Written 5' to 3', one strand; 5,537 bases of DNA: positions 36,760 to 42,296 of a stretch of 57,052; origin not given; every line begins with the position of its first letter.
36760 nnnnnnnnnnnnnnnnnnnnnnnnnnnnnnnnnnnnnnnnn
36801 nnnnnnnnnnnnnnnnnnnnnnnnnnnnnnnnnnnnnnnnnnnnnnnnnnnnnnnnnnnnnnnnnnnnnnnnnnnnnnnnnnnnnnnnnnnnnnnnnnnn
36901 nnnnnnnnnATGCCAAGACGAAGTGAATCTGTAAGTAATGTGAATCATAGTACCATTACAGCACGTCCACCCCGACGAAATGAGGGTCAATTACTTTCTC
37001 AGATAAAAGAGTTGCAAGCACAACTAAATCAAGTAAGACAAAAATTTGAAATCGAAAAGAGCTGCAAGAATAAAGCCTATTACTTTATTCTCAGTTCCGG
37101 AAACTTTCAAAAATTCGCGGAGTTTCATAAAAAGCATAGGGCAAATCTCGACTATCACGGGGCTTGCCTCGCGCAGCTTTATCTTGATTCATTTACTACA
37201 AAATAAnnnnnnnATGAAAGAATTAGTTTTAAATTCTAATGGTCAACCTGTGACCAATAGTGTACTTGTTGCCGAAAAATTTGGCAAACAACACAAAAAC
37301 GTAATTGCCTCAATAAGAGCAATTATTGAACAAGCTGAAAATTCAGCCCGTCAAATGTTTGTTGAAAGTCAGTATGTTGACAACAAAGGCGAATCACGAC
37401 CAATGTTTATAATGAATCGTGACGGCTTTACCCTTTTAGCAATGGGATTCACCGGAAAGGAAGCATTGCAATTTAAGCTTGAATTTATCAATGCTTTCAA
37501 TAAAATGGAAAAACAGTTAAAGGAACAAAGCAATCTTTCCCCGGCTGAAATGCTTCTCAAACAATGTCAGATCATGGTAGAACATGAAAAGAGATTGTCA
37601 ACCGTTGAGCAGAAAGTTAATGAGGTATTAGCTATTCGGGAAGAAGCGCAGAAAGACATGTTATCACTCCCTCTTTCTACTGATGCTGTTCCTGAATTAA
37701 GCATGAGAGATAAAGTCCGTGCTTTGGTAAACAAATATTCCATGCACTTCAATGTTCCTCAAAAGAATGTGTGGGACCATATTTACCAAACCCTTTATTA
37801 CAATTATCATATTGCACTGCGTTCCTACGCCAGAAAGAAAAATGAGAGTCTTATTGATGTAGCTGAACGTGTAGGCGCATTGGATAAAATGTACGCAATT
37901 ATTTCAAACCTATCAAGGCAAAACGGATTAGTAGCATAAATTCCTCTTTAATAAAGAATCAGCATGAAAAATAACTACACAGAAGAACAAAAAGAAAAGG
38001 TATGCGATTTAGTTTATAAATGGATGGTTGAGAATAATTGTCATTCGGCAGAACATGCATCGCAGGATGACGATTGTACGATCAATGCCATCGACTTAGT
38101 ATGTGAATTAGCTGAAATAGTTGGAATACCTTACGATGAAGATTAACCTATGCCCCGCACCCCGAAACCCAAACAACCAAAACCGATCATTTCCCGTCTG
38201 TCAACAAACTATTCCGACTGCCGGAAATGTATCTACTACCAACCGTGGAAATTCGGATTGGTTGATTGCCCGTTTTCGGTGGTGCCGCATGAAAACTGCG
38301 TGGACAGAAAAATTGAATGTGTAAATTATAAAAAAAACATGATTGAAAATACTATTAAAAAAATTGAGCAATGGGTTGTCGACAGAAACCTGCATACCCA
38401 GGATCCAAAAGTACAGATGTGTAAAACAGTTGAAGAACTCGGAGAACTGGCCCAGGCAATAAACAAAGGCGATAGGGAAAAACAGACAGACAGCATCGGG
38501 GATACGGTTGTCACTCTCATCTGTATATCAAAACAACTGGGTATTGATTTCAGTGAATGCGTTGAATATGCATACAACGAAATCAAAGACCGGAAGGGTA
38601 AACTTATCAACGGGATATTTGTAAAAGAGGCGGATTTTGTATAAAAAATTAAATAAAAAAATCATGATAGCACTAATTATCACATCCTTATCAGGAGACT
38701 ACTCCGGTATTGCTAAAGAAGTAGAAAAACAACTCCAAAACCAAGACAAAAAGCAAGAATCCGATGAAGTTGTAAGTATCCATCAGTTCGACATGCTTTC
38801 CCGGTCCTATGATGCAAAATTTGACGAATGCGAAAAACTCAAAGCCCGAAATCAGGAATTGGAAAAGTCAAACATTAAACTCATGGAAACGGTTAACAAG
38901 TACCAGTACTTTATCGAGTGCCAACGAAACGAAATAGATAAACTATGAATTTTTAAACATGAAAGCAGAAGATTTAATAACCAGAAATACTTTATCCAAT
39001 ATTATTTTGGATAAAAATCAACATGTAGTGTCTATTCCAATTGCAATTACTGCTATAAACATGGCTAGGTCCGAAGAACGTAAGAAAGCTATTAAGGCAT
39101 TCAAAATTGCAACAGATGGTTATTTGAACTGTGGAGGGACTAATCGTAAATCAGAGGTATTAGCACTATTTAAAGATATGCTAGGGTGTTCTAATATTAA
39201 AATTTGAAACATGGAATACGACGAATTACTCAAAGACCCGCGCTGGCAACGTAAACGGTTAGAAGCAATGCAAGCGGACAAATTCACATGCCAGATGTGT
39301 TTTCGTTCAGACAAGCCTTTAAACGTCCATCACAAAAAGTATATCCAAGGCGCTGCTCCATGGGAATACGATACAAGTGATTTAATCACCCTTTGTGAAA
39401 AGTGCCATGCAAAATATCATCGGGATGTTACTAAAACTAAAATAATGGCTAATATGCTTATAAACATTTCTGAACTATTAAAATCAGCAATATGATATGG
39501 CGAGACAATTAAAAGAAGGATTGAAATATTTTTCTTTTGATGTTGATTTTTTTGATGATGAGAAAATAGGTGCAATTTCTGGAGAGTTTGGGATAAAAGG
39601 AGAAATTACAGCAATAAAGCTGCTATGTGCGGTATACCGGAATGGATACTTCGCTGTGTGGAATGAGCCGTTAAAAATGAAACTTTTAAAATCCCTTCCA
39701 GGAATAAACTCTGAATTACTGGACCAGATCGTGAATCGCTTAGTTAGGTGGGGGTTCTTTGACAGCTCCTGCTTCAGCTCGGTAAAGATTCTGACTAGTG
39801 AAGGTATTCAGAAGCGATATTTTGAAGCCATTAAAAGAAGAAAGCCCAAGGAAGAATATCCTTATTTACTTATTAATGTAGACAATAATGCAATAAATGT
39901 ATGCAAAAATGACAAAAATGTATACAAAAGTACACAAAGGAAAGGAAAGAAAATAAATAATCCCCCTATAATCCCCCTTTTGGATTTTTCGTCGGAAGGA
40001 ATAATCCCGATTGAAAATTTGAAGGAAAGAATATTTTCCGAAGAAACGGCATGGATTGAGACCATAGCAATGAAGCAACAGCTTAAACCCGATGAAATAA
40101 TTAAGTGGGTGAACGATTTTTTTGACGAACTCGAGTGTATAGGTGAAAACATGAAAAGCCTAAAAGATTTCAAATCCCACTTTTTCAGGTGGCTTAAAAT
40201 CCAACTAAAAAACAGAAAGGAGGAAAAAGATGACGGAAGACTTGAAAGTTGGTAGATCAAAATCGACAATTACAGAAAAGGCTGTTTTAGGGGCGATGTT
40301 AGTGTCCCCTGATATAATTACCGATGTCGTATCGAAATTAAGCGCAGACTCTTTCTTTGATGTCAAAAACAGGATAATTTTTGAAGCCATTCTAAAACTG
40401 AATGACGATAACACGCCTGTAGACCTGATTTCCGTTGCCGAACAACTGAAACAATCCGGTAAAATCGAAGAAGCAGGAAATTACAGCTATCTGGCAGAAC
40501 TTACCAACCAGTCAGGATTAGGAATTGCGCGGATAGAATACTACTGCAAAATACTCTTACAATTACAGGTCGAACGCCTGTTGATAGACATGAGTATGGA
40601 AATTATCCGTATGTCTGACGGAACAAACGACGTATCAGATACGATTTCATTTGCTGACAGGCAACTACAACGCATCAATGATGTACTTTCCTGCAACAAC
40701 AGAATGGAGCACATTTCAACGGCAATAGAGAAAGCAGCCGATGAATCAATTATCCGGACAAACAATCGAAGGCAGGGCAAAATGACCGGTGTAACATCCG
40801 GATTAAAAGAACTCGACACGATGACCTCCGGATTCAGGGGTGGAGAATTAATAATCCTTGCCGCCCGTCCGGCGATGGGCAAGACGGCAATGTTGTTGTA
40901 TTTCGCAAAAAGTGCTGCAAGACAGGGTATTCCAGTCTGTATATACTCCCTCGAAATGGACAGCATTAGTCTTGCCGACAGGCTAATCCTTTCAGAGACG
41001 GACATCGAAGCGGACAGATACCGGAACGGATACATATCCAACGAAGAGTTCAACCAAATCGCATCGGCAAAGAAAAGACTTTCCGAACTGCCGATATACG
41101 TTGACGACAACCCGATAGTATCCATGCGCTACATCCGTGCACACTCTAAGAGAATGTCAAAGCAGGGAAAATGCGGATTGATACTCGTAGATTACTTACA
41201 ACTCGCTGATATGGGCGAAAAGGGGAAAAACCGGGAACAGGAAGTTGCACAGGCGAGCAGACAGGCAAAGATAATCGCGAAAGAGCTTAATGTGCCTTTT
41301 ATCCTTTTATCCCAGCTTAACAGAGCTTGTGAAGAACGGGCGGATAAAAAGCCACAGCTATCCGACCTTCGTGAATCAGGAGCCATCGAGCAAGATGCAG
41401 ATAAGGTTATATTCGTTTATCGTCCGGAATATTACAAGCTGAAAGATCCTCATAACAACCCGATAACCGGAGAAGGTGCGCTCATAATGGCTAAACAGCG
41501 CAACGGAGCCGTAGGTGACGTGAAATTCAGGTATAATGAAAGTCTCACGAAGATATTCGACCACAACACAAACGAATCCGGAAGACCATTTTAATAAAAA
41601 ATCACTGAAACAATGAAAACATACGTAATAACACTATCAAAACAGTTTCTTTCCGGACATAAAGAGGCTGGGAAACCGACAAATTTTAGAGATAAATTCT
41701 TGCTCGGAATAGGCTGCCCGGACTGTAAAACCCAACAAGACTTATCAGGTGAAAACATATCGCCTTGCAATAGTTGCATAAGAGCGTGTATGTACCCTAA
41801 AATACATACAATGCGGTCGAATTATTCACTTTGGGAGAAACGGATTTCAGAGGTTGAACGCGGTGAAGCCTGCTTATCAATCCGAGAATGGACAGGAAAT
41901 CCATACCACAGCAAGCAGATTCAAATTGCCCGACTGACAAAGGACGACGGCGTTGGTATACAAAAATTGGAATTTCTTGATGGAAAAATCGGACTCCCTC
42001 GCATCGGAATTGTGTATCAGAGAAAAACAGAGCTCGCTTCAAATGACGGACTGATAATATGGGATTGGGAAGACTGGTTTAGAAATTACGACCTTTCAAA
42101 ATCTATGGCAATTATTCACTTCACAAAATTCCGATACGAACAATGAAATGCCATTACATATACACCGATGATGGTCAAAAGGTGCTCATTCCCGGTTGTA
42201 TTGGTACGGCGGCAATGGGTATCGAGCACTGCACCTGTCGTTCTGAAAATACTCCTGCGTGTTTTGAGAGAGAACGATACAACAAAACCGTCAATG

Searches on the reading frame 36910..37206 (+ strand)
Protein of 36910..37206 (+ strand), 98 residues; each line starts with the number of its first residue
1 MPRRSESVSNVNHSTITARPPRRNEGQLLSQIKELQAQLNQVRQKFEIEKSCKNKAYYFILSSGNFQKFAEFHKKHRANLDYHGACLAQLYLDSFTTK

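Call 10: search_protein_families(library=pfam, proteins=[window:36910-37206:+], max_evalue=0.1)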
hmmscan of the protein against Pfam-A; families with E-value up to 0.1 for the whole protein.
window:36910-37206:+ (98 aa): 1 family
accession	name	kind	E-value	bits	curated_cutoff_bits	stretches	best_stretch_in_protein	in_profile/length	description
PF17005.11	WD40_like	-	0.067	13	40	1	25-85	101-161/301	WD40-like domain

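Call 11: search_protein_families(library=phrogs, proteins=[window:36910-37206:+], max_evalue=0.01)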
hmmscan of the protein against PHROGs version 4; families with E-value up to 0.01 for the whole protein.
window:36910-37206:+ (98 aa): 0 families

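Call 89: search_protein_families(library=padloc, proteins=[window:36910-37206:+], max_evalue=0.01)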
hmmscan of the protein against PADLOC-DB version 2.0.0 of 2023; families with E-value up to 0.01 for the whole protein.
window:36910-37206:+ (98 aa): 0 families

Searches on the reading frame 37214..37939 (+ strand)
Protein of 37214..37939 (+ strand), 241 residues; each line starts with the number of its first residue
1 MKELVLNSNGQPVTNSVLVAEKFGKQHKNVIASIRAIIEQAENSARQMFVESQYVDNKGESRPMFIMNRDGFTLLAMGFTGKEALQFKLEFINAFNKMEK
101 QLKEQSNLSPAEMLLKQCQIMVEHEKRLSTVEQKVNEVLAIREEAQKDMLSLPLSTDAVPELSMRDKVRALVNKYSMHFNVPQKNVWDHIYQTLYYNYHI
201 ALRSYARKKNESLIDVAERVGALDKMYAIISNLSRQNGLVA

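Call 10: search_protein_families(library=pfam, proteins=[window:37214-37939:+], max_evalue=0.1)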
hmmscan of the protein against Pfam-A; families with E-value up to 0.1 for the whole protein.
window:37214-37939:+ (241 aa): 4 families
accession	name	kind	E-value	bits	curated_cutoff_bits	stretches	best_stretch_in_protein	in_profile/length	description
PF09669.15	Phage_pRha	-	3.9e-29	101.5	29.9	1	14-100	1-91/91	Phage regulatory protein Rha (Phage_pRha)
PF16566.10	CREPT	-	0.0076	16.8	29.3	1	96-156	65-127/147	Cell-cycle alteration and expression-elevated protein in tumour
PF18469.7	PH_18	-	0.021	15.3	26.6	1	128-186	17-72/140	Pleckstrin homology domain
PF13361.12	UvrD_C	-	0.042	13.7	25.6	1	26-235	111-253/350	UvrD-like helicase C-terminal domain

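Call 11: search_protein_families(library=phrogs, proteins=[window:37214-37939:+], max_evalue=0.01)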
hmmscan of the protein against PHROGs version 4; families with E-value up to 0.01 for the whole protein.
window:37214-37939:+ (241 aa): 14 families
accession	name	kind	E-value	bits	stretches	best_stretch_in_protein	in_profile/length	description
phrog_373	-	transcription regulation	1.3e-46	160.6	1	1-232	87-316/373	anti-repressor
phrog_518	-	transcription regulation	4.6e-38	132.3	1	1-214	11-215/268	Rha-like transcriptional regulator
phrog_995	-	transcription regulation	3.7e-31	109.7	1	7-141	114-241/307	transcriptional regulator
phrog_2657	-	transcription regulation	6e-31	108.6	1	2-106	12-118/243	transcriptional regulator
phrog_821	-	transcription regulation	9.8e-29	101.8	1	9-110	159-259/324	transcriptional regulator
phrog_18886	-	unknown function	1.9e-26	94.1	1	3-107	8-115/269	-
phrog_63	-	transcription regulation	4.1e-24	86.7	1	3-135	122-248/431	anti-repressor Ant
phrog_10324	-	transcription regulation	1.6e-16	61.8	1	14-103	6-102/205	anti-repressor Ant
phrog_8244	-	unknown function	4.3e-10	40.3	1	8-133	152-280/383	-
phrog_15204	-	transcription regulation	1e-07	32.6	1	2-51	25-73/79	anti-repressor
phrog_17716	-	unknown function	1.1e-07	33.7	1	77-108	1-32/101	-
phrog_20738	-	transcription regulation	2.4e-05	26.1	1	67-124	1-54/103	anti-repressor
phrog_1726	-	transcription regulation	0.00012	23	1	7-136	11-162/264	anti-repressor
phrog_8235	-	transcription regulation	0.00022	21.9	1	14-106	13-109/219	anti-repressor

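Call 89: search_protein_families(library=padloc, proteins=[window:37214-37939:+], max_evalue=0.01)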
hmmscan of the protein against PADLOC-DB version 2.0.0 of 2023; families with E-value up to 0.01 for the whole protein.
window:37214-37939:+ (241 aa): 0 families

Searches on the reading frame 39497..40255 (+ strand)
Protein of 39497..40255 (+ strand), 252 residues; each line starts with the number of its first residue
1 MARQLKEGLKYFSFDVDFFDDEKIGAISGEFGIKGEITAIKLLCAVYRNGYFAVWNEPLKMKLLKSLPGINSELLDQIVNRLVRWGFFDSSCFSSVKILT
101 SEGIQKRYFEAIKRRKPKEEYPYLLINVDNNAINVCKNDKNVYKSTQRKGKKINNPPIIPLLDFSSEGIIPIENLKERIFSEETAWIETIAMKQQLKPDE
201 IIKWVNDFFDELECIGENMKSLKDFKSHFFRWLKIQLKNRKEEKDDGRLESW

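Call 57: search_protein_families(library=phrogs, proteins=[window:39497-40255:+], max_evalue=0.00001)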
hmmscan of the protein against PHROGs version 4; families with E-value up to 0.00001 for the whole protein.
window:39497-40255:+ (252 aa): 4 families
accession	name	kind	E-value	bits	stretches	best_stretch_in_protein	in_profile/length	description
phrog_16706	-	DNA, RNA and nucleotide metabolism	2.9e-63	215.3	1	1-233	1-236/266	replisome organizer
phrog_2562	-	DNA, RNA and nucleotide metabolism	2e-47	163.3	1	1-244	1-255/290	replication initiation protein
phrog_20437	-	DNA, RNA and nucleotide metabolism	2.6e-37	129.4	1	1-156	1-157/212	DNA replication initiation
phrog_20981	-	unknown function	1.2e-09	39.2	1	9-128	1-123/293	-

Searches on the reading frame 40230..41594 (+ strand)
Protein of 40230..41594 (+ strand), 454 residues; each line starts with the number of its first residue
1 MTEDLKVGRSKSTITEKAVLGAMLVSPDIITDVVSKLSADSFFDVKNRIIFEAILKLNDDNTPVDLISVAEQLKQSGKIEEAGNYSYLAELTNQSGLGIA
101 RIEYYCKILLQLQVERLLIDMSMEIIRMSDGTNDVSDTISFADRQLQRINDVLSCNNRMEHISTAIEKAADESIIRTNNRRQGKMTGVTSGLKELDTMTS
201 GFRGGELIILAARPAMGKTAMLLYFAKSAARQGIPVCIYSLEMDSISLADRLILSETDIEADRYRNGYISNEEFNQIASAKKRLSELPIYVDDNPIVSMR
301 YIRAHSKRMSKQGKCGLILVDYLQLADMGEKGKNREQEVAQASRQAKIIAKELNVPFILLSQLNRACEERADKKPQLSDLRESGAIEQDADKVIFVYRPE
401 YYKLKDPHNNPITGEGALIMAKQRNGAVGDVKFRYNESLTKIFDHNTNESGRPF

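Call 57: search_protein_families(library=phrogs, proteins=[window:40230-41594:+], max_evalue=0.00001)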
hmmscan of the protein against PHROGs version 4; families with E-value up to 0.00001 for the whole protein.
window:40230-41594:+ (454 aa): 7 families
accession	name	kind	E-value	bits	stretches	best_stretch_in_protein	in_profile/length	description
phrog_19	-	DNA, RNA and nucleotide metabolism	6.1e-99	333.6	1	13-445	161-581/621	DnaB-like replicative helicase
phrog_243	-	DNA, RNA and nucleotide metabolism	2.9e-41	142.2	1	179-447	11-270/273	DnaB-like replicative helicase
phrog_11530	-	unknown function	6.4e-38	131.4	1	288-444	5-157/184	-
phrog_239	-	DNA, RNA and nucleotide metabolism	2.7e-31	110.3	1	172-447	325-601/801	DNA primase/helicase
phrog_5482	-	unknown function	2.9e-14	53.6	1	179-436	21-290/341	-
phrog_19347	-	unknown function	2.1e-10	41.8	1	380-441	1-75/79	-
phrog_23150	-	unknown function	2.6e-07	31.4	1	16-225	12-214/217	-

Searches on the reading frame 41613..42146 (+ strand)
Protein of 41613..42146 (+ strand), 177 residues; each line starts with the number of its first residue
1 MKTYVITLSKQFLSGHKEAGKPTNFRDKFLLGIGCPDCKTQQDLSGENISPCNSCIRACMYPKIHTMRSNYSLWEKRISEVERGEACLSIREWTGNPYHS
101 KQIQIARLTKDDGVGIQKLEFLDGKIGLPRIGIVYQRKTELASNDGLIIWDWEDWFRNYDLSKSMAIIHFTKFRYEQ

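Call 57: search_protein_families(library=phrogs, proteins=[window:41613-42146:+], max_evalue=0.00001)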
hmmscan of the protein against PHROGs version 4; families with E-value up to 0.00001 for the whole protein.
window:41613-42146:+ (177 aa): 1 family
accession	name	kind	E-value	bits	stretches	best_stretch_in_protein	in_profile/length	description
phrog_8581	-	unknown function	2.8e-39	136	1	2-175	1-166/166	-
